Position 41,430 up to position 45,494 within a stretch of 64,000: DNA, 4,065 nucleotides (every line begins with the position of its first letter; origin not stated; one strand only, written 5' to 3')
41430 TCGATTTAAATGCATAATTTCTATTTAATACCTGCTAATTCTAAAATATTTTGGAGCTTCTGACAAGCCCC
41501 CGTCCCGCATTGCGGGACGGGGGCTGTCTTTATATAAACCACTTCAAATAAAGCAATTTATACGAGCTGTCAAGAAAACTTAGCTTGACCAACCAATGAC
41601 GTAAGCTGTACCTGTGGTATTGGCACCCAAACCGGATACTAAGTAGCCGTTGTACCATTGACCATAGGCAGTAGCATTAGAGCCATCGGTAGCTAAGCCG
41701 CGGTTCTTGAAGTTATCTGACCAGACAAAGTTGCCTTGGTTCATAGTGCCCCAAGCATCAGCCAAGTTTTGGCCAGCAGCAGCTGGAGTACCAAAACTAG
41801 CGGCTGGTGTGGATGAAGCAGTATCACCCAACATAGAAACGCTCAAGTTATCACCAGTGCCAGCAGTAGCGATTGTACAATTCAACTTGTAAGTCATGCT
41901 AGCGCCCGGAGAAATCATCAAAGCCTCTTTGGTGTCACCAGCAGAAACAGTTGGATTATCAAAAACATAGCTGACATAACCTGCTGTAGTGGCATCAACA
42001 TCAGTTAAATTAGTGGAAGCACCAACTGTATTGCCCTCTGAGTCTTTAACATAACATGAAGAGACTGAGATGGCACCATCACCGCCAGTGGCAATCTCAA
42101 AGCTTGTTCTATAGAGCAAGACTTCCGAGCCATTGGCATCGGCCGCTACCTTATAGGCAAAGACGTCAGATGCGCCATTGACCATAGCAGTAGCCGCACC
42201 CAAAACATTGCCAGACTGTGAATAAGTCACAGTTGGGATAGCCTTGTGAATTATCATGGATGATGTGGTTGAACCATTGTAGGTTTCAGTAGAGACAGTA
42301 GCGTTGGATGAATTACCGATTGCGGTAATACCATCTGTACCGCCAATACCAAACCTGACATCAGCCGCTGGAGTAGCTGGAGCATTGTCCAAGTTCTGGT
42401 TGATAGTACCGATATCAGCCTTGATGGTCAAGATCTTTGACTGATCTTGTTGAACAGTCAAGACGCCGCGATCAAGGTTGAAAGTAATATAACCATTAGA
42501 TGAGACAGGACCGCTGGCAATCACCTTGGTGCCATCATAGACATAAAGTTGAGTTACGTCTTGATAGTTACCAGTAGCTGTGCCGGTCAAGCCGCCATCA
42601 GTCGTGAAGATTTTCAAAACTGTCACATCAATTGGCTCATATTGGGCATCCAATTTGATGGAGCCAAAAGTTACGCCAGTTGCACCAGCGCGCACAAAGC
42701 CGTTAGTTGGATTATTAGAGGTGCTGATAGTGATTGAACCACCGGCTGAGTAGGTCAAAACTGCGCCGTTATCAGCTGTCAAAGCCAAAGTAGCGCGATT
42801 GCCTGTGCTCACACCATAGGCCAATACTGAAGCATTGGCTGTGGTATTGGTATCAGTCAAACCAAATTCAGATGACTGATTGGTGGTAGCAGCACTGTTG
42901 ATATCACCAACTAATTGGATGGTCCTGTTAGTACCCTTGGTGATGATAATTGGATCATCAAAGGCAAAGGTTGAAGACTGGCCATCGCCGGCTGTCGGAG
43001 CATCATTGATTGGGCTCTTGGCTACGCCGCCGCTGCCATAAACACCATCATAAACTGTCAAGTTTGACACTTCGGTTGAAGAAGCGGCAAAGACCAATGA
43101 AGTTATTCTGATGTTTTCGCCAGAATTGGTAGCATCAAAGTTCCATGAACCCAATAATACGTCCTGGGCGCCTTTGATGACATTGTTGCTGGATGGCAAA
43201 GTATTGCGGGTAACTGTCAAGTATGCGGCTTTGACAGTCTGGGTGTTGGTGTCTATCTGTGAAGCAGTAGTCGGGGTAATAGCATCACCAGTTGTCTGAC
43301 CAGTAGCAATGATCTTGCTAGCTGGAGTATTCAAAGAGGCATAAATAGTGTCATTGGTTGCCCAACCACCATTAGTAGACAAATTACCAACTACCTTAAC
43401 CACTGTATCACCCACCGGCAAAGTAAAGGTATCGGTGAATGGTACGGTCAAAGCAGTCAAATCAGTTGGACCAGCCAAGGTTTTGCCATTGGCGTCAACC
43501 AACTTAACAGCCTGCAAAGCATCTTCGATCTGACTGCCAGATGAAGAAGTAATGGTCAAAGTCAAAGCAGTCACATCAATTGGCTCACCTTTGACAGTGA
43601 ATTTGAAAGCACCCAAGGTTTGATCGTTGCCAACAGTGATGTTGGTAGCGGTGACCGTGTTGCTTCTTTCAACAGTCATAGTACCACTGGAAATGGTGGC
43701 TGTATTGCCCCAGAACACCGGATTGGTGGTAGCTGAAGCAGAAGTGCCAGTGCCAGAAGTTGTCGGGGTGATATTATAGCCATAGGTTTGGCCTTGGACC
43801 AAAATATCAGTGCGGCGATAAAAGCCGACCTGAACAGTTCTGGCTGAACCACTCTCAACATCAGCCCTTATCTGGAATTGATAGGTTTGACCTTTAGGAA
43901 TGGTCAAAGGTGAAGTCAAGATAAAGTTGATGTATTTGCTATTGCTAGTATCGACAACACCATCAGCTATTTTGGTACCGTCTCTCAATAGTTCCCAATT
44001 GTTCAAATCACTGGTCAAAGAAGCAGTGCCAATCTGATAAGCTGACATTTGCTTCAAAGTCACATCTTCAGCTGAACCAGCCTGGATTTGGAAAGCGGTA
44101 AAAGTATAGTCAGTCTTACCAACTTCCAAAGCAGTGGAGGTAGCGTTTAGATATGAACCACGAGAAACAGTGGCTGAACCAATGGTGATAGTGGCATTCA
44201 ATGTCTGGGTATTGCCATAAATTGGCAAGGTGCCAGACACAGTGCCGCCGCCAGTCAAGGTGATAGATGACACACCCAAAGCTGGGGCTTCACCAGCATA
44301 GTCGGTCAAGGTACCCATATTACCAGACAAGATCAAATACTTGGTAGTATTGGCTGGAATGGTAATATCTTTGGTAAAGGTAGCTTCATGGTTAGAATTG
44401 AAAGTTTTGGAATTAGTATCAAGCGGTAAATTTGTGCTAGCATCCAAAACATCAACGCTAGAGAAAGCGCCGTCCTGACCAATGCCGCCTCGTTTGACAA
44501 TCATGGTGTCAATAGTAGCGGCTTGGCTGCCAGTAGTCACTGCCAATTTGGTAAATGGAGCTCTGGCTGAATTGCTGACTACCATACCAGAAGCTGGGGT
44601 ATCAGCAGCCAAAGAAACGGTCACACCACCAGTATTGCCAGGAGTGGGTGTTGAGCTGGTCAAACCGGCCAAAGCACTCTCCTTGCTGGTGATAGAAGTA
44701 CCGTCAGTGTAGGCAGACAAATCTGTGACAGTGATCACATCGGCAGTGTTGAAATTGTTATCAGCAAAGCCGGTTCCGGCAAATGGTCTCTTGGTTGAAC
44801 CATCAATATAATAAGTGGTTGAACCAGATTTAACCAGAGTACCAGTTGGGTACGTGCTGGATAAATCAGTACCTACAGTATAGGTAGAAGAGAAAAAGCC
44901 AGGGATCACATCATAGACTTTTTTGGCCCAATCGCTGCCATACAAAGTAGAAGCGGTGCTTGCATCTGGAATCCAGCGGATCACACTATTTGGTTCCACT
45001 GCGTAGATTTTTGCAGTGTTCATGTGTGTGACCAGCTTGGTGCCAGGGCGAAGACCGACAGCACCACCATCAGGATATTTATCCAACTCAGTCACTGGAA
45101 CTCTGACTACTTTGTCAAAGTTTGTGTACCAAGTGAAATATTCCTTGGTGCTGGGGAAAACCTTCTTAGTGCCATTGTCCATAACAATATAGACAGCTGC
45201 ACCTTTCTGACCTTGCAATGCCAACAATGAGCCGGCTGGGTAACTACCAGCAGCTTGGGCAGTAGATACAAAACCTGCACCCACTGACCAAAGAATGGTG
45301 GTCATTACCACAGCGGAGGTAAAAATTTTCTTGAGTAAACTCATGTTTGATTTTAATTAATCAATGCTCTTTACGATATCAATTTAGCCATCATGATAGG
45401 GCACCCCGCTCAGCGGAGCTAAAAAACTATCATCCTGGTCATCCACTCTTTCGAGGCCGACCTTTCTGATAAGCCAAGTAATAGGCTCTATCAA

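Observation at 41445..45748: Large (1254 aa) S-layer-like surface protein with a 404-nt upstream region, flanked by a very strong hairpin terminator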

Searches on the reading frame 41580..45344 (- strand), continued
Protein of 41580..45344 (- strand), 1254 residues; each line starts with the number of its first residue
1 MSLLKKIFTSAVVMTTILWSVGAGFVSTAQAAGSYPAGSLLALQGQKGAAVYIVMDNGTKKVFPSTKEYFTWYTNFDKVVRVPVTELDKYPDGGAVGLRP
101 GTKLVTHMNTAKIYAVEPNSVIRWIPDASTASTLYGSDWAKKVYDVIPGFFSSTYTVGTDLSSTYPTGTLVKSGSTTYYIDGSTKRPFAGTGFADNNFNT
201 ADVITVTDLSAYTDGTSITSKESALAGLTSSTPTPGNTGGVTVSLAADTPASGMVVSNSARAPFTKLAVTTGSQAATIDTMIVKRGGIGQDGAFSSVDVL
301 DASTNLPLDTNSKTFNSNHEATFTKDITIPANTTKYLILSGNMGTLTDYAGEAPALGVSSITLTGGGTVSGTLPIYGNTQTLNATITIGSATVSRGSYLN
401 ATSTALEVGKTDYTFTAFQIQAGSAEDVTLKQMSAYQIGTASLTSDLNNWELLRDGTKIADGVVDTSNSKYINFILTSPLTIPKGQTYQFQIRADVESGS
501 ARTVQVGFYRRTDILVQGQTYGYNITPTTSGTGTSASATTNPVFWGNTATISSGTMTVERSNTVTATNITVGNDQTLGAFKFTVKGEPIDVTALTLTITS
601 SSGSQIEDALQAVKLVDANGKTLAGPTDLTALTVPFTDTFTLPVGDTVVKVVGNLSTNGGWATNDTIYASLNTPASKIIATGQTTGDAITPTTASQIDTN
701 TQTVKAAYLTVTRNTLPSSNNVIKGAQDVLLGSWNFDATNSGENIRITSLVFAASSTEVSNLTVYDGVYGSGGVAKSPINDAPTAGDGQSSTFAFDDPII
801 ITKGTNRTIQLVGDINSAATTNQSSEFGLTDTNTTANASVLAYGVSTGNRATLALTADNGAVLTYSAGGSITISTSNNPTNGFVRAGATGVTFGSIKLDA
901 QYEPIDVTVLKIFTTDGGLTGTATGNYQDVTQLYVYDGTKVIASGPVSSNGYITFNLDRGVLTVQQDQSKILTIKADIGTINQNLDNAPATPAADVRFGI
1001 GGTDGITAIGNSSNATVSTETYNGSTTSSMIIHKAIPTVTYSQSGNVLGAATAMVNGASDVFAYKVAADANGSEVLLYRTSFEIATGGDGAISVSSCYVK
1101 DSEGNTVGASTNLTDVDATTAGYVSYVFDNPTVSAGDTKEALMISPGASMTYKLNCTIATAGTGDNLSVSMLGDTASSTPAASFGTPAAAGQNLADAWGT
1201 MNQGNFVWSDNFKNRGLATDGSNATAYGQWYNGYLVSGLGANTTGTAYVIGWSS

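Call 19: find_encoding_contigs(protein=P0082, flank=8000, max_places=1)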
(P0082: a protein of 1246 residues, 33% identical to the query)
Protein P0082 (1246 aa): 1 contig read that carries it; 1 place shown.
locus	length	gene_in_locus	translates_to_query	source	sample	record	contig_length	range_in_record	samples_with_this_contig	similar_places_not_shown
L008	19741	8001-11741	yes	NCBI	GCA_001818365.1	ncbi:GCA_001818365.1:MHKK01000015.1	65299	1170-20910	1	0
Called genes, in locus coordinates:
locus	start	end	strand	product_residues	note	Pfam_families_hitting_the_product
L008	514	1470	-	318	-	-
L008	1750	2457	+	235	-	PF01255:Prenyltransf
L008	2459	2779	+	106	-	-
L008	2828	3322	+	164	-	-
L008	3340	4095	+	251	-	-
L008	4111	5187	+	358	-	PF13180:PDZ_2, PF17820:PDZ_6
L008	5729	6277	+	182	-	PF04542:Sigma70_r2, PF08281:Sigma70_r4_2, PF04545:Sigma70_r4 (weak)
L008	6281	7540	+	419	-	PF18915:DUF5667 (weak)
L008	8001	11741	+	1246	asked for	-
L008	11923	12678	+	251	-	PF00515:TPR_1 (faint), PF07719:TPR_2 (faint), PF13414:TPR_11 (faint), PF13424:TPR_12 (faint), PF13428:TPR_14 (faint), PF13176:TPR_7 (faint), PF13432:TPR_16 (faint), PF23914:TPR_CcmH_CycH, +5 more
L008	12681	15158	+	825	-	PF04932:Wzy_C, PF00515:TPR_1 (faint), PF07719:TPR_2 (faint), PF13181:TPR_8 (faint), PF13414:TPR_11 (faint), PF13424:TPR_12 (faint), PF13428:TPR_14 (faint), PF14559:TPR_19, +1 more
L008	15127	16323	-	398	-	PF13477:Glyco_trans_4_2 (weak), PF13439:Glyco_transf_4, PF13579:Glyco_trans_4_4, PF20706:GT4-conflict (weak), PF00534:Glycos_transf_1, PF13692:Glyco_trans_1_4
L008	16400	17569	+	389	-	PF13439:Glyco_transf_4, PF13579:Glyco_trans_4_4, PF20706:GT4-conflict (weak), PF02350:Epimerase_2 (weak), PF00534:Glycos_transf_1, PF13692:Glyco_trans_1_4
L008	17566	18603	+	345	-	PF20706:GT4-conflict (weak), PF00534:Glycos_transf_1, PF13692:Glyco_trans_1_4, PF13524:Glyco_trans_1_2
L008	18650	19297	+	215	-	PF02353:CMAS (weak), PF13489:Methyltransf_23, PF07021:MetW (weak), PF13649:Methyltransf_25 (weak), PF08241:Methyltransf_11 (weak), PF08242:Methyltransf_12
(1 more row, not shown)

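Call 28: find_related_loci(query=A1, collection=genome_contigs, flank=8000)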
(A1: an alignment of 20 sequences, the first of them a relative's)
Query A1 (1254 aa) in genome_contigs; peptide patterns used: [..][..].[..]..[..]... (x = any residue, [..] = any of these).
290 stretches matched a pattern; 248 encode a relative of the query (tblastn E <= 1e-3); the best 80 are kept; 80 distinct loci.
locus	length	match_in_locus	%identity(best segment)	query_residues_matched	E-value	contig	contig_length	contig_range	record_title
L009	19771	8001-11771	63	1-1253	0e+0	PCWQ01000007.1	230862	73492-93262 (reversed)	MAG: Candidatus Komeilibacteria bacterium CG11_big_fil_rev_8_21_14_0_20_36_20 CG11_8_21_14_0.20_scaffold_25_c, whole gen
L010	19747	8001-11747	61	1-1254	0e+0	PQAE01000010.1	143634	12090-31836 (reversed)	MAG: Parcubacteria group bacterium isolate FeB_17 contig_640, whole genome shotgun sequence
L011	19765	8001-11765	59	2-1254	0e+0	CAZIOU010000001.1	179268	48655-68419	MAG TPA_asm: uncultured Gammaproteobacteria bacterium isolate SRP286056_co1_85 genome assembly, contig: NODE_43_length_1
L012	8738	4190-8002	58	2-1253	0e+0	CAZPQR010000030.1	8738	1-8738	MAG TPA_asm: uncultured Gammaproteobacteria bacterium isolate SRP189682_co1_236 genome assembly, contig: NODE_20220_leng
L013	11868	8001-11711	58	3-1254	0e+0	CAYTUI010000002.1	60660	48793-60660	MAG TPA_asm: uncultured Gammaproteobacteria bacterium isolate SRP062349_co4_110 genome assembly, contig: NODE_56_length_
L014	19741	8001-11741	60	3-1252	0e+0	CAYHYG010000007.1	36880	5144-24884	MAG TPA_asm: uncultured Gammaproteobacteria bacterium isolate ERP119705_co16_30 genome assembly, contig: NODE_872_length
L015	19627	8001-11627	46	3-1254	0e+0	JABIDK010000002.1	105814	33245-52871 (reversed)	MAG: Candidatus Falkowbacteria bacterium isolate SI048_bin72 k141_1149578, whole genome shotgun sequence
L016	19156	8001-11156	48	204-1253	0e+0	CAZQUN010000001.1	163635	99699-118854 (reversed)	MAG TPA_asm: uncultured Candidatus Saccharibacteria bacterium isolate SRP167671_co2_124 genome assembly, contig: NODE_83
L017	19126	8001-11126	48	204-1252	0e+0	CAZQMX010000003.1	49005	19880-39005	MAG TPA_asm: uncultured Candidatus Saccharibacteria bacterium isolate SRP200020_co3_5 genome assembly, contig: NODE_938_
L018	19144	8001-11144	48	198-1252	0e+0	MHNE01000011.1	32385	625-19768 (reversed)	MAG: Candidatus Portnoybacteria bacterium RIFCSPLOWO2_01_FULL_43_11 rifcsplowo2_01_scaffold_2809, whole genome shotgun s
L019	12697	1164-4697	42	4-1240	0e+0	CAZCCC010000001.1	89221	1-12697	MAG TPA_asm: uncultured Gammaproteobacteria bacterium isolate SRP241326_co3_326 genome assembly, contig: NODE_447_length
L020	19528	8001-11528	41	4-1240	0e+0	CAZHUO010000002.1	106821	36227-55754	MAG TPA_asm: uncultured Gammaproteobacteria bacterium isolate SRP263991_co5_609 genome assembly, contig: NODE_423_length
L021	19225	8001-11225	45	165-1251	0e+0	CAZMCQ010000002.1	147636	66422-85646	MAG TPA_asm: uncultured Candidatus Saccharibacteria bacterium isolate binchicken_co38_532 genome assembly, contig: NODE_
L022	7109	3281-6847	42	4-1251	0e+0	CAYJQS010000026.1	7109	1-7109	MAG TPA_asm: uncultured Candidatus Saccharibacteria bacterium isolate ERP125453_co1_243 genome assembly, contig: NODE_13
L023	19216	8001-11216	42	204-1252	0e+0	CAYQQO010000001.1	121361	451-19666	MAG TPA_asm: uncultured Candidatus Saccharibacteria bacterium isolate SRP141376_co2_317 genome assembly, contig: NODE_35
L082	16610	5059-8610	28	1-1239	1e-76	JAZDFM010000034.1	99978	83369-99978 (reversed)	MAG: bacterium isolate MEGAHIT-group-0.207 k141_450113, whole genome shotgun sequence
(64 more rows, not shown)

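Call 106: search_protein_families(library=pfam, proteins=[L082:185-1273:-, L082:1439-2446:-], max_evalue=0.01)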
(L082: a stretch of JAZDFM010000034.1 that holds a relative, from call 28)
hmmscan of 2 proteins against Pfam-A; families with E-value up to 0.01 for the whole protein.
L082:185-1273:- (362 aa): 0 families

L082:1439-2446:- (335 aa): 0 families

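Call 109: search_protein_representatives(protein=window:41583-44624:-)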
Query: 1014 residues. Proteins with E-value up to 0.001 (for the whole library): 1320; up to 1e-10: 956; up to 1e-30: 324. The best 150 are listed.
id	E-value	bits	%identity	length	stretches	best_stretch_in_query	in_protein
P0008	0.0e+00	1348.8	66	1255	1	1-1013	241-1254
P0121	0.0e+00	1183.6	65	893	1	121-1014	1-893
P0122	0.0e+00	1177.0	57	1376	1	2-1012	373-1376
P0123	5.7e-252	855.2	50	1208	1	1-1011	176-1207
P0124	3.5e-236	803.0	47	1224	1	1-1011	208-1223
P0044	1.6e-221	754.4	51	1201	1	1-1011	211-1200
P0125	1.8e-194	664.9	47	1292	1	2-1011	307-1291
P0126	6.0e-171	587.1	41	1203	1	2-1013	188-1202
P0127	1.6e-167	575.8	46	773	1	232-1010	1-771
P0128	1.4e-152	526.3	41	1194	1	1-1003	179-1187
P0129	1.5e-146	506.3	40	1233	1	1-1008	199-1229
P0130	2.2e-122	426.4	58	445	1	627-1001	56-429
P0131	4.5e-122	425.3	36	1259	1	1-1007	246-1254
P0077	1.4e-114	400.6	37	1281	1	1-1001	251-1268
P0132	7.1e-113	394.9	37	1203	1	1-1002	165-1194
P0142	1.9e-103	363.7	34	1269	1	1-1004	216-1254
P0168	6.5e-89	315.6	35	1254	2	1-851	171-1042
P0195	6.1e-81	289.2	33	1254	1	1-998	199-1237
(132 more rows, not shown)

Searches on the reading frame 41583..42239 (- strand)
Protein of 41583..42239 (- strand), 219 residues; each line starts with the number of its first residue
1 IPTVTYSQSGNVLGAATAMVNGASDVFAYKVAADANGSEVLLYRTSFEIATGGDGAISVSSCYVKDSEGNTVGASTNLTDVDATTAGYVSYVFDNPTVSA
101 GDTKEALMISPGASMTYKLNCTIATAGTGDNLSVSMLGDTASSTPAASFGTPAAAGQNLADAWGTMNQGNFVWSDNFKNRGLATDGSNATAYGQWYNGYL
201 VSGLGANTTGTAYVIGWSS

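Call 78: search_protein_families(library=pfam, proteins=[window:41583-42239:-], max_evalue=10)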
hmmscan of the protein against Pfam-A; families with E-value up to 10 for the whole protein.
window:41583-42239:- (219 aa): 0 families

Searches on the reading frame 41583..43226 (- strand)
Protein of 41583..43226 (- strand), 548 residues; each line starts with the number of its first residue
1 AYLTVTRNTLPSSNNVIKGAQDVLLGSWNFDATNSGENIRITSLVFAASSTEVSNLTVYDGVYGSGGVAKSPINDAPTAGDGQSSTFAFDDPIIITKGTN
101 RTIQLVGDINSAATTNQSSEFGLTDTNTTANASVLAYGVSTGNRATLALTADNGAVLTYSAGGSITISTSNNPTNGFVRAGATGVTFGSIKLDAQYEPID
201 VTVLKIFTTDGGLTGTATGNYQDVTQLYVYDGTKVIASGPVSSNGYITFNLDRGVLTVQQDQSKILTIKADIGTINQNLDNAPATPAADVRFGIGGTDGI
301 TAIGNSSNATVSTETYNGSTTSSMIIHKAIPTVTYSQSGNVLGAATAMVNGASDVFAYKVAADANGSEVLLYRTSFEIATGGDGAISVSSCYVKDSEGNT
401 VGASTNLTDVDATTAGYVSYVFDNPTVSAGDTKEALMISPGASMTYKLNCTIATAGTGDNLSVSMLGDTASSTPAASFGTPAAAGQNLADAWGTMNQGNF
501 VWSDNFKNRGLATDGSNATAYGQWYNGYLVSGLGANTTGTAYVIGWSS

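Call 43: predict_structure(alignment_id=A3)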
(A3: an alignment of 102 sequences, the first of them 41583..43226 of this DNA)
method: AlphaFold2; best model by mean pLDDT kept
length: 548 residues; sequences in the alignment: 102
mean_pLDDT: 90.5   pTM: 0.86
mean pLDDT of the five models: 90.5, 89.6, 89.6, 89.2, 88.8
residues with pLDDT >= 90: 420; 70-90: 80; 50-70: 44; < 50: 4
segments of 3 or more residues with pLDDT < 50: 482-485
pLDDT, mean of each block of 10 residues (from residue 1): 96 95 97 98 93 94 97 75 86 98 97 94 77 91 95 95 95 97 98 97 97 92 97 98 95 98 98 91 88 87 95 92 97 94 95 97 96 94 89 94 68 80 68 84 97 94 94 65 62 86 91 71 90 89 91
secondary structure, 60 per line:
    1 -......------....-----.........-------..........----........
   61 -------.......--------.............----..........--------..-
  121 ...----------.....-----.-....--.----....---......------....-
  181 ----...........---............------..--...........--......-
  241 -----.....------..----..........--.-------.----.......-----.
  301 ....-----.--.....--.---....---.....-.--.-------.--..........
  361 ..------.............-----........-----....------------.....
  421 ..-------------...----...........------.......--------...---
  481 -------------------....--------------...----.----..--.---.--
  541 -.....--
elements in order: E2-7 E14-17 E23-31 E39-48 E53-60 E68-74 E83-95 E100-109 E121-123 E134-138 E146-149 E157-160 E164-169 E176-179 E185-195 E199-210 E224-231 E234-239 E246-250 E263-272 E288-294 E300-304 E313-317 E324-327 E331-335 E351-362 E369-381 E387-394 E400-403 E416-422 E436-438 E443-453 E460-466 E500-503 E542-546

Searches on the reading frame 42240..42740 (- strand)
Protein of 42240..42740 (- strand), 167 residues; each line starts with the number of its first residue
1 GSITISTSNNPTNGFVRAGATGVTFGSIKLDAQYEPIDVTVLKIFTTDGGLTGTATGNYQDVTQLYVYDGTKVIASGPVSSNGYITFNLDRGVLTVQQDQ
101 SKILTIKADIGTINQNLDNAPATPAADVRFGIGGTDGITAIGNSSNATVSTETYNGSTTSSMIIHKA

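Call 78: search_protein_families(library=pfam, proteins=[window:42240-42740:-], max_evalue=10)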
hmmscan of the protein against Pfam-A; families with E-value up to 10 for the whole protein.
window:42240-42740:- (167 aa): 1 family
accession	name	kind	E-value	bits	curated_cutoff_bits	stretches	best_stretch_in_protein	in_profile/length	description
PF10793.14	Gloverin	-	0.013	15.9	25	1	86-145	58-119/155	Gloverin-like protein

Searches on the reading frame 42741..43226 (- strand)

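Call 78: search_protein_families(library=pfam, proteins=[window:42741-43226:-], max_evalue=10)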
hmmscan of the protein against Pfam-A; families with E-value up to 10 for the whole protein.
window:42741-43226:- (162 aa): 1 family
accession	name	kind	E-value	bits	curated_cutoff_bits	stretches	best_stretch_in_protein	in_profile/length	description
PF22671.1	Gp18_domIII_N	-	0.17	12.6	27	1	5-25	35-55/58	Tail sheath protein Gp18 domain III N-terminal region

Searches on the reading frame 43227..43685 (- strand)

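Call 78: search_protein_families(library=pfam, proteins=[window:43227-43685:-], max_evalue=10)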
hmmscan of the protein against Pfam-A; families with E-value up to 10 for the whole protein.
window:43227-43685:- (153 aa): 1 family
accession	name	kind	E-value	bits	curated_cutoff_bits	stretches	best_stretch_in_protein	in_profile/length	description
PF02680.19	DUF211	-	0.13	12.9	22.1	1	4-51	23-71/89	Uncharacterized ArCR, COG1888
